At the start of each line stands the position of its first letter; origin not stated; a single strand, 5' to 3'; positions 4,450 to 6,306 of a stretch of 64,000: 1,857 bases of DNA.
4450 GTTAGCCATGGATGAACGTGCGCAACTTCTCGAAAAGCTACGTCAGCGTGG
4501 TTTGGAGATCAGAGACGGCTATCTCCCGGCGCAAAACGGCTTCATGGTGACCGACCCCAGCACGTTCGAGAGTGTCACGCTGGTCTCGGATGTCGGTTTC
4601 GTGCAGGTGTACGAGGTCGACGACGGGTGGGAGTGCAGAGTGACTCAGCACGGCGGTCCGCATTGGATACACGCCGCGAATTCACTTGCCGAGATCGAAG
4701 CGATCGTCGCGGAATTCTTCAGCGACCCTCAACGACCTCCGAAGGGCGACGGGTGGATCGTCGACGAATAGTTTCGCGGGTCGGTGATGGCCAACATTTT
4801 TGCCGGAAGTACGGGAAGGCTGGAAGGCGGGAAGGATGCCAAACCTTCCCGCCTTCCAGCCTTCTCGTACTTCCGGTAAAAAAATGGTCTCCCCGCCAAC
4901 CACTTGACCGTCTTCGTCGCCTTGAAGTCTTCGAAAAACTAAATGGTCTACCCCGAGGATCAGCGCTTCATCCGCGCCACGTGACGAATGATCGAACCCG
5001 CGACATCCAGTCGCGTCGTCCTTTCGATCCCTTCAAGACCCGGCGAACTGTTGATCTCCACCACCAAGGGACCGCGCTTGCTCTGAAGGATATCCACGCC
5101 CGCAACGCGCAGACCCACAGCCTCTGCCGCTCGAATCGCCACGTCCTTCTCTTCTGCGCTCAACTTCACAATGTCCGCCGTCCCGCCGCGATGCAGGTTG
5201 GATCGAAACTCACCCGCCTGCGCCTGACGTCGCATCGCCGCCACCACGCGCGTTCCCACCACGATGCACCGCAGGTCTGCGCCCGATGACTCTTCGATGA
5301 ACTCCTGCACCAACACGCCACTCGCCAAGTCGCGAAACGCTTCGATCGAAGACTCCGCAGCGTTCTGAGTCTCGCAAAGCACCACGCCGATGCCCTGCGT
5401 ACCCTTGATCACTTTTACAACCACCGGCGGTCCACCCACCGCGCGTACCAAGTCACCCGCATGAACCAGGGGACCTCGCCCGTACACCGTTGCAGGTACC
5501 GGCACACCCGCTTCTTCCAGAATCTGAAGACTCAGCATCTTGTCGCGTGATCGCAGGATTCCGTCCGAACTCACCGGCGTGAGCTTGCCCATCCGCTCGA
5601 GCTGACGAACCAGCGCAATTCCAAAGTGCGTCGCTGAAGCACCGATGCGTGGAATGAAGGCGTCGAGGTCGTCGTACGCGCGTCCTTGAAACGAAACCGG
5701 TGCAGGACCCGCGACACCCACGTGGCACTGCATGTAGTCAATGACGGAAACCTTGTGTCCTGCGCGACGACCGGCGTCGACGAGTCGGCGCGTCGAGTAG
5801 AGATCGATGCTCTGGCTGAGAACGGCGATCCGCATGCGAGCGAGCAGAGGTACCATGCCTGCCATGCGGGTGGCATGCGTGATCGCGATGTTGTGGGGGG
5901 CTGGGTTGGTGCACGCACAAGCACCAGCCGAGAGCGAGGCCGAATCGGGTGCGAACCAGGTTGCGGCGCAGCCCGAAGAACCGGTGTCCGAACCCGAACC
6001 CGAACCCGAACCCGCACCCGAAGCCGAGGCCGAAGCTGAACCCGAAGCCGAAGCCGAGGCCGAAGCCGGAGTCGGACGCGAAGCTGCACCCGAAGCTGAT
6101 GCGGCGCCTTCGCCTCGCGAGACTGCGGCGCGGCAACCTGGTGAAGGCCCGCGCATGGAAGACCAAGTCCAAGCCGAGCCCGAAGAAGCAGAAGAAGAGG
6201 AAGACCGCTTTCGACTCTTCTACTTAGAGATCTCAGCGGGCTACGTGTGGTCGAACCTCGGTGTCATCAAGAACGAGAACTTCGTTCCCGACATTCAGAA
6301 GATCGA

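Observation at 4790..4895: A ~105-bp perfectly palindromic GGAAGG-rich element present in three intergenic copies (MITE/REP-like)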

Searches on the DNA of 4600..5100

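Call 72: search_rna_families(source=window, start=4600, end=5100, threshold=evalue, max_evalue=1)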
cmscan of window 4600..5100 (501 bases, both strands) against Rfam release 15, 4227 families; matches with E-value up to 1: 20.
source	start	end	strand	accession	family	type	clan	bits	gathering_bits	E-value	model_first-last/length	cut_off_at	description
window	4798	4881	+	RF04159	MIR1437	Gene; miRNA;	-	51.7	168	5.7e-08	1-192/192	no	MIR1437 microRNA precursor family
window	4802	4877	+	RF03964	mir-H1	Gene; miRNA;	-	40.1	97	3e-05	1-85/85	no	mir-H1 microRNA precursor family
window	4793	4889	+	RF03329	mir-4743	Gene; miRNA;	-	39.5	72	3.7e-07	1-101/101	no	mir-4743 microRNA precursor family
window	4801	4878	+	RF03992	mir-6302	Gene; miRNA;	-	38.4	90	6.4e-07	1-79/79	no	mir-6302 microRNA precursor family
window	4802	4877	-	RF03964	mir-H1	Gene; miRNA;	-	38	97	9.1e-05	1-85/85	no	mir-H1 microRNA precursor family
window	4797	4881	-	RF03516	MIR5229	Gene; miRNA;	-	37.7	80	1.3e-06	1-87/87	no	MIR5229 microRNA precursor family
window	4800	4879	+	RF03792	MIR6462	Gene; miRNA;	-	37.4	96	4.1e-05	1-119/119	no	MIR6462 microRNA precursor family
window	4805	4874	-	RF03992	mir-6302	Gene; miRNA;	-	34.6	90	8.2e-06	1-79/79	no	mir-6302 microRNA precursor family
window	4803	4876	+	RF03527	mir-3072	Gene; miRNA;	-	34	86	0.00055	1-83/83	no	mir-3072 microRNA precursor family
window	4809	4871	+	RF03778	mir-483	Gene; miRNA;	-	33.7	60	0.0002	1-75/75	no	mir-483 microRNA precursor family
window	4819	4860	-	RF03383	mir-1976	Gene; miRNA;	-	31.4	71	0.00015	1-52/52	no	mir-1976 microRNA precursor family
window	4808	4870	-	RF03778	mir-483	Gene; miRNA;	-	30.8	60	0.001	1-75/75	no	mir-483 microRNA precursor family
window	4794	4884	-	RF03329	mir-4743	Gene; miRNA;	-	30.6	72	0.00013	1-101/101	no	mir-4743 microRNA precursor family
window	4801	4875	-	RF03678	mir-3956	Gene; miRNA;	-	29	100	0.0028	1-98/98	no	mir-3956 microRNA precursor family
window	4808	4871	-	RF00796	mir-48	Gene; miRNA;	-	27.8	69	0.001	1-76/76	no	mir-48 microRNA precursor family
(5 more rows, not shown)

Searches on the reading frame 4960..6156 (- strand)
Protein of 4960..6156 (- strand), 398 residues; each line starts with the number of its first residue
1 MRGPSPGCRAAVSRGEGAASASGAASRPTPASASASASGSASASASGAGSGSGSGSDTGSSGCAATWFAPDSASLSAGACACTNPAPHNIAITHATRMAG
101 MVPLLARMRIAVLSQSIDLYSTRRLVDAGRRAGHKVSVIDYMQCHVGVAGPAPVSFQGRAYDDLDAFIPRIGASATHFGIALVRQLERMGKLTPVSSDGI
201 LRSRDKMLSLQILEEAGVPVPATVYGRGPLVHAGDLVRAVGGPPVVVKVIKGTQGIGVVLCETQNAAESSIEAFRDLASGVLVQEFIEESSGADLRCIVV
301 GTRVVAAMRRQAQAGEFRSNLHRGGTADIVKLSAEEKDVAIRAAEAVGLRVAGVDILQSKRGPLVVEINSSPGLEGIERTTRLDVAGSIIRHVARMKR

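Call 16: search_protein_families(library=pfam, proteins=[window:4960-6156:-])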
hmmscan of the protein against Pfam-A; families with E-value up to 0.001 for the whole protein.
window:4960-6156:- (398 aa): 6 families
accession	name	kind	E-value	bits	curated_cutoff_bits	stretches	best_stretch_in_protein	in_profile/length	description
PF08443.16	RimK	-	2.2e-60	203.9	21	1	204-392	2-187/188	RimK-like ATP-grasp domain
PF18030.7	Rimk_N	-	1.1e-26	93.3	26.4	1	108-200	1-94/94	RimK PreATP-grasp domain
PF02955.21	GSH-S_ATP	-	2.7e-16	60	23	1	245-379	34-172/175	Prokaryotic glutathione synthetase, ATP-grasp domain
PF02655.19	ATP-grasp_3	-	2.6e-12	47.5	23.2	1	205-370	3-155/160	ATP-grasp domain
PF14397.11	ATPgrasp_ST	-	8.1e-10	38.8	31.4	1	204-326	20-172/278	Sugar-transfer associated ATP-grasp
PF07478.18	Dala_Dala_lig_C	-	4.5e-05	23.5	24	1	242-375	36-179/204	D-ala D-ala ligase C-terminus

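Call 17: find_encoding_contigs(protein=window:4960-6156:-, flank=10000, max_places=6)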
Protein window:4960-6156:- (398 aa): no gene with exactly this product is on record in the collection.

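Call 18: find_homologous_proteins(query=window:4960-6156:-, max_evalue=1e-40)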
Query window:4960-6156:- (398 aa): 7999 proteins with E <= 1e-40 among 8000 candidates; the best 120 are listed.
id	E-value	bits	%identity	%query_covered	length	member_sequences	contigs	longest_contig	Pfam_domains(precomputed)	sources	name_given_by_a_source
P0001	8.6e-183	626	100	75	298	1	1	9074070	PF18030.8,PF02955.22,PF14397.12,PF08443.17,PF02655.20,PF07478.19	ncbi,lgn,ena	-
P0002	4.3e-157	541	83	75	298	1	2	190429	PF18030.8,PF02955.22,PF14397.12,PF08443.17,PF02655.20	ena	-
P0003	4.3e-156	538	84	75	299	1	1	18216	PF18030.8,PF02955.22,PF14397.12,PF08443.17,PF02655.20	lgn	-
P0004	4.0e-155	535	99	65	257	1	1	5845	PF18030.8,PF02955.22,PF14397.12,PF08443.17,PF02655.20,PF07478.19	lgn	-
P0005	6.2e-136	472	84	65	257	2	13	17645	PF18030.8,PF02955.22,PF14397.12,PF08443.17,PF02655.20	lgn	-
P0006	3.5e-113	397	65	73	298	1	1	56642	PF18030.8,PF02955.22,PF14397.12,PF08443.17,PF02655.20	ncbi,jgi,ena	-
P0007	5.7e-112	393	63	73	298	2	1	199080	PF18030.8,PF02955.22,PF14397.12,PF08443.17,PF02655.20,PF07478.19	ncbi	-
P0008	8.6e-112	392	-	-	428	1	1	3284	PF18030.8,PF02955.22,PF22626.4,PF14397.12,PF08443.17,PF02655.20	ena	-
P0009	3.5e-111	390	66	73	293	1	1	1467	PF18030.8,PF02955.22,PF14397.12,PF08443.17,PF02655.20,PF07478.19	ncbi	-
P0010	8.9e-100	353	59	73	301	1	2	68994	PF18030.8,PF02955.22,PF14397.12,PF08443.17,PF02655.20,PF07478.19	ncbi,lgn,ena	-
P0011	7.1e-98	346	56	72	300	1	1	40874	PF18030.8,PF02955.22,PF14397.12,PF08443.17,PF02655.20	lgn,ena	-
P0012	5.7e-97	343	58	73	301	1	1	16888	PF18030.8,PF02955.22,PF14397.12,PF08443.17,PF02655.20,PF07478.19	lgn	-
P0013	2.0e-96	342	55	72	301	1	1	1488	PF18030.8,PF02955.22,PF14397.12,PF08443.17,PF02655.20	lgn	-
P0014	3.0e-96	341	56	72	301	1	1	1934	PF18030.8,PF02955.22,PF14397.12,PF08443.17,PF02655.20,PF07478.19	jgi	jgi:ribosomal protein S6--L-glutamate ligase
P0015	3.6e-96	341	55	72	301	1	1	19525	PF18030.8,PF02955.22,PF14397.12,PF08443.17,PF02655.20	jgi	-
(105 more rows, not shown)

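Call 19: find_encoding_contigs(protein=P0001, flank=10000, max_places=4)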
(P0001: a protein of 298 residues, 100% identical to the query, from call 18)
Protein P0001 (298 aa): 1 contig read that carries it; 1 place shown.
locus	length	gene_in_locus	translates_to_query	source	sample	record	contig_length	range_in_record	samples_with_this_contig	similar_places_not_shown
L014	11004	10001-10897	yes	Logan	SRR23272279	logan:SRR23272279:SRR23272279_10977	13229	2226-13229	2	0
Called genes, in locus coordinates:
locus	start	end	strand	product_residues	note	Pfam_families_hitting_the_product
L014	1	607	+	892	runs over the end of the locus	PF09136:Glucodextran_B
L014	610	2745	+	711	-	PF09136:Glucodextran_B (faint)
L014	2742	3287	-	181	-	-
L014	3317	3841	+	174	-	-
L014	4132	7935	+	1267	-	PF13519:VWA_2 (faint)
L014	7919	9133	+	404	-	-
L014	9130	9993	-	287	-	PF13505:OMP_b-brl (faint)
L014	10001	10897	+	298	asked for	PF18030:Rimk_N, PF02655:ATP-grasp_3, PF08443:RimK, PF14397:ATPgrasp_ST (faint), PF07478:Dala_Dala_lig_C (faint), PF02955:GSH-S_ATP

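Call 20: find_encoding_contigs(protein=P0002, flank=10000, max_places=4)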
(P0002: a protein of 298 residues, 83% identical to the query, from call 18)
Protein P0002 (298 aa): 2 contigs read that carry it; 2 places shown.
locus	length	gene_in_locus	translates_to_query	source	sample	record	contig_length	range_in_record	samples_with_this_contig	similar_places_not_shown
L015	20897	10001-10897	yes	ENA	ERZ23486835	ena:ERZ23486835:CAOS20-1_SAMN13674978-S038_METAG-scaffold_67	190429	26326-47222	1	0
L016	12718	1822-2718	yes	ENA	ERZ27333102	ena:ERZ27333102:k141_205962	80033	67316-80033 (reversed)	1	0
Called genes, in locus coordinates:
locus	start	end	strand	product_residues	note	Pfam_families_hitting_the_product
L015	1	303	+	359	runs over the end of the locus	-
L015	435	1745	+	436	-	PF11617:Cu-binding_MopE, PF00059:Lectin_C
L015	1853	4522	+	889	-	PF09136:Glucodextran_B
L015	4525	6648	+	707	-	PF09136:Glucodextran_B (weak)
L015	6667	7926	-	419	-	-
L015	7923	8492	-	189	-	-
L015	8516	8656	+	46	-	-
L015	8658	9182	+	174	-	-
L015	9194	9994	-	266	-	PF13505:OMP_b-brl (faint)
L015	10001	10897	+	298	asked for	PF18030:Rimk_N, PF02655:ATP-grasp_3, PF08443:RimK, PF14397:ATPgrasp_ST (faint), PF02955:GSH-S_ATP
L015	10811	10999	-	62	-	-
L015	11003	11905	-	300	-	PF03976:PPK2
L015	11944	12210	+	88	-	-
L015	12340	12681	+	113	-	-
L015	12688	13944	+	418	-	PF04055:Radical_SAM, PF13186:SPASM (weak)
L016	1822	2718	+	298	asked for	PF18030:Rimk_N, PF02655:ATP-grasp_3, PF08443:RimK, PF14397:ATPgrasp_ST (faint), PF02955:GSH-S_ATP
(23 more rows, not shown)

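Call 21: find_encoding_contigs(protein=P0003, flank=10000, max_places=4)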
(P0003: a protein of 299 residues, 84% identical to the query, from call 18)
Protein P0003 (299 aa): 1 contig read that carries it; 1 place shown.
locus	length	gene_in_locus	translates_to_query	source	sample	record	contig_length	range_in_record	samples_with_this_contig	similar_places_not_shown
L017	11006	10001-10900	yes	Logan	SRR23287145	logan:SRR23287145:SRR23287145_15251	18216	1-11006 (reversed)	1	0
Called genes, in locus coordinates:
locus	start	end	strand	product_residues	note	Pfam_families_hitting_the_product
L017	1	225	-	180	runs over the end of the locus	-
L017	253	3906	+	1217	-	PF12796:Ank_2, PF00023:Ank (weak), PF12796:Ank_2, PF13637:Ank_4, PF12796:Ank_2, PF13637:Ank_4, PF12796:Ank_2, PF12796:Ank_2, +4 more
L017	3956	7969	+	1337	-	-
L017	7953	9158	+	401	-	-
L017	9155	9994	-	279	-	PF13505:OMP_b-brl (faint)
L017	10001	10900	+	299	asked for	PF18030:Rimk_N, PF02655:ATP-grasp_3, PF08443:RimK, PF14397:ATPgrasp_ST (faint), PF02955:GSH-S_ATP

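Call 25: list_cluster_members(proteins=[P0001, P0002, P0006, P0007])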
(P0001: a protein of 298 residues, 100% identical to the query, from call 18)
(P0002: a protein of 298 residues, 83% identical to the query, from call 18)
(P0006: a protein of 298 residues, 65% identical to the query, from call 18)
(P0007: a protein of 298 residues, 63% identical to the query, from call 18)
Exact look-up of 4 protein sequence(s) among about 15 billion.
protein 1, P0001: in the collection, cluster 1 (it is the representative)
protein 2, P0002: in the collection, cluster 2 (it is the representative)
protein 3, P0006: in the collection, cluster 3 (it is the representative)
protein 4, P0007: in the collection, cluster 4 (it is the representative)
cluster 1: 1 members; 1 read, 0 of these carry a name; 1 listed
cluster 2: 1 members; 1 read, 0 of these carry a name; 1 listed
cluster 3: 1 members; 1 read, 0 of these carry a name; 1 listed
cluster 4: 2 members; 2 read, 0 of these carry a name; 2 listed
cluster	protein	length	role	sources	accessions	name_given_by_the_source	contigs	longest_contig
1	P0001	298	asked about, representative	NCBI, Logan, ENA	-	-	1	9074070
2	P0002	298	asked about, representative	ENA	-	-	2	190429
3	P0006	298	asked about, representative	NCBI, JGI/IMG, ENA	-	-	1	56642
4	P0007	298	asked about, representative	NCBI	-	-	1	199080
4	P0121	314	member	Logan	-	-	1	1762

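Call 47: find_encoding_contigs(protein=P0004, flank=10000, max_places=4)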
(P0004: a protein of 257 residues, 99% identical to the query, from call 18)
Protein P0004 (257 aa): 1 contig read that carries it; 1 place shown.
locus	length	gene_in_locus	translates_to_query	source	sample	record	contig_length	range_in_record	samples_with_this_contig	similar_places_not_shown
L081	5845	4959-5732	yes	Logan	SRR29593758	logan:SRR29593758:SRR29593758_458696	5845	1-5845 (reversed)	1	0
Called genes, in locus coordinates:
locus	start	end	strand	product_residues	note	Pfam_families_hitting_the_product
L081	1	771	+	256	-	?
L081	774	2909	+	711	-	PF09136:Glucodextran_B (faint)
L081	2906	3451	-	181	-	-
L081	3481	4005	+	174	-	-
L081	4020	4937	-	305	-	-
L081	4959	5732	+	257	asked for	PF18030:Rimk_N, PF14397:ATPgrasp_ST (faint), PF02655:ATP-grasp_3, PF08443:RimK, PF02955:GSH-S_ATP, PF07478:Dala_Dala_lig_C (faint)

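Call 48: find_encoding_contigs(protein=P0005, flank=10000, max_places=10)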
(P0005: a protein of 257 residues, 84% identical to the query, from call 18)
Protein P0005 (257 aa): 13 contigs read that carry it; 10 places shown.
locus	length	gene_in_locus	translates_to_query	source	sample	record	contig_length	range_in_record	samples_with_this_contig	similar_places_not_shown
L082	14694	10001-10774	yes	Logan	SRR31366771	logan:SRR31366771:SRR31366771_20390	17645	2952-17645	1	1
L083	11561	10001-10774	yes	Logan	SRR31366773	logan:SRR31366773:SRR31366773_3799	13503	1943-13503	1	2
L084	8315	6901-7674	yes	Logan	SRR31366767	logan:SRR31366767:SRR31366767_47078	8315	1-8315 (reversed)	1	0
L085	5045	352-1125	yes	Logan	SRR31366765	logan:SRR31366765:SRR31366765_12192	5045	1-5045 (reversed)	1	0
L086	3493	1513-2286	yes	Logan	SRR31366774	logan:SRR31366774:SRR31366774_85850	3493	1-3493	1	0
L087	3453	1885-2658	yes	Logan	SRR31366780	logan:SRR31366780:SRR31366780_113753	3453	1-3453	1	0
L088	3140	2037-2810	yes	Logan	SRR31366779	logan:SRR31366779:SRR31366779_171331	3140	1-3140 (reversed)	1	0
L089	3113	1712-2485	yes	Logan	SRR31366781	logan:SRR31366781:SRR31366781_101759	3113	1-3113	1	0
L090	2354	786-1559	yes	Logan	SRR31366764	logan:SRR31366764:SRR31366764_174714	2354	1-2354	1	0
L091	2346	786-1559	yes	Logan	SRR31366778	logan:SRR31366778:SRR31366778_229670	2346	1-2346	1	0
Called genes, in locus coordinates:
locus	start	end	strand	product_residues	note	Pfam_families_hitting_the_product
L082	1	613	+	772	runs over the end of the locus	PF01326:PPDK_N, PF00391:PEP-utilizers, PF02896:PEP-utilizers_C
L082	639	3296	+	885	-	PF00690:Cation_ATPase_N, PF00122:E1-E2_ATPase, PF00702:Hydrolase, PF13246:Cation_ATPase, PF12710:HAD (weak), PF00689:Cation_ATPase_C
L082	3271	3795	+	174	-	-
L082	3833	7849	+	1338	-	-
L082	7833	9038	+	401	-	-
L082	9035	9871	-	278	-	PF13505:OMP_b-brl (faint)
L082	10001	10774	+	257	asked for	PF18030:Rimk_N, PF14397:ATPgrasp_ST (faint), PF02655:ATP-grasp_3, PF08443:RimK, PF02955:GSH-S_ATP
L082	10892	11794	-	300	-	PF03976:PPK2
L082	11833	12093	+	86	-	-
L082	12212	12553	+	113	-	-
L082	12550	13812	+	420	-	PF04055:Radical_SAM, PF13186:SPASM (weak)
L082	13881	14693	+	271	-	?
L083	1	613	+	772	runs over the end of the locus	PF01326:PPDK_N, PF00391:PEP-utilizers, PF02896:PEP-utilizers_C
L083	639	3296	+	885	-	PF00690:Cation_ATPase_N, PF00122:E1-E2_ATPase, PF00702:Hydrolase, PF13246:Cation_ATPase, PF12710:HAD (weak), PF00689:Cation_ATPase_C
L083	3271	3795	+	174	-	-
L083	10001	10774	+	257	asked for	PF18030:Rimk_N, PF14397:ATPgrasp_ST (faint), PF02655:ATP-grasp_3, PF08443:RimK, PF02955:GSH-S_ATP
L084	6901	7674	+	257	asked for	PF18030:Rimk_N, PF14397:ATPgrasp_ST (faint), PF02655:ATP-grasp_3, PF08443:RimK, PF02955:GSH-S_ATP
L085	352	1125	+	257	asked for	PF18030:Rimk_N, PF14397:ATPgrasp_ST (faint), PF02655:ATP-grasp_3, PF08443:RimK, PF02955:GSH-S_ATP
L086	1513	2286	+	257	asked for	PF18030:Rimk_N, PF14397:ATPgrasp_ST (faint), PF02655:ATP-grasp_3, PF08443:RimK, PF02955:GSH-S_ATP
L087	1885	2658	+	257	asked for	PF18030:Rimk_N, PF14397:ATPgrasp_ST (faint), PF02655:ATP-grasp_3, PF08443:RimK, PF02955:GSH-S_ATP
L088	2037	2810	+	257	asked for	PF18030:Rimk_N, PF14397:ATPgrasp_ST (faint), PF02655:ATP-grasp_3, PF08443:RimK, PF02955:GSH-S_ATP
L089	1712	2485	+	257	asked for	PF18030:Rimk_N, PF14397:ATPgrasp_ST (faint), PF02655:ATP-grasp_3, PF08443:RimK, PF02955:GSH-S_ATP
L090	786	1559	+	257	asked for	PF18030:Rimk_N, PF14397:ATPgrasp_ST (faint), PF02655:ATP-grasp_3, PF08443:RimK, PF02955:GSH-S_ATP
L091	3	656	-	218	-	?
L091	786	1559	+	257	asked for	PF18030:Rimk_N, PF14397:ATPgrasp_ST (faint), PF02655:ATP-grasp_3, PF08443:RimK, PF02955:GSH-S_ATP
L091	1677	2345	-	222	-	?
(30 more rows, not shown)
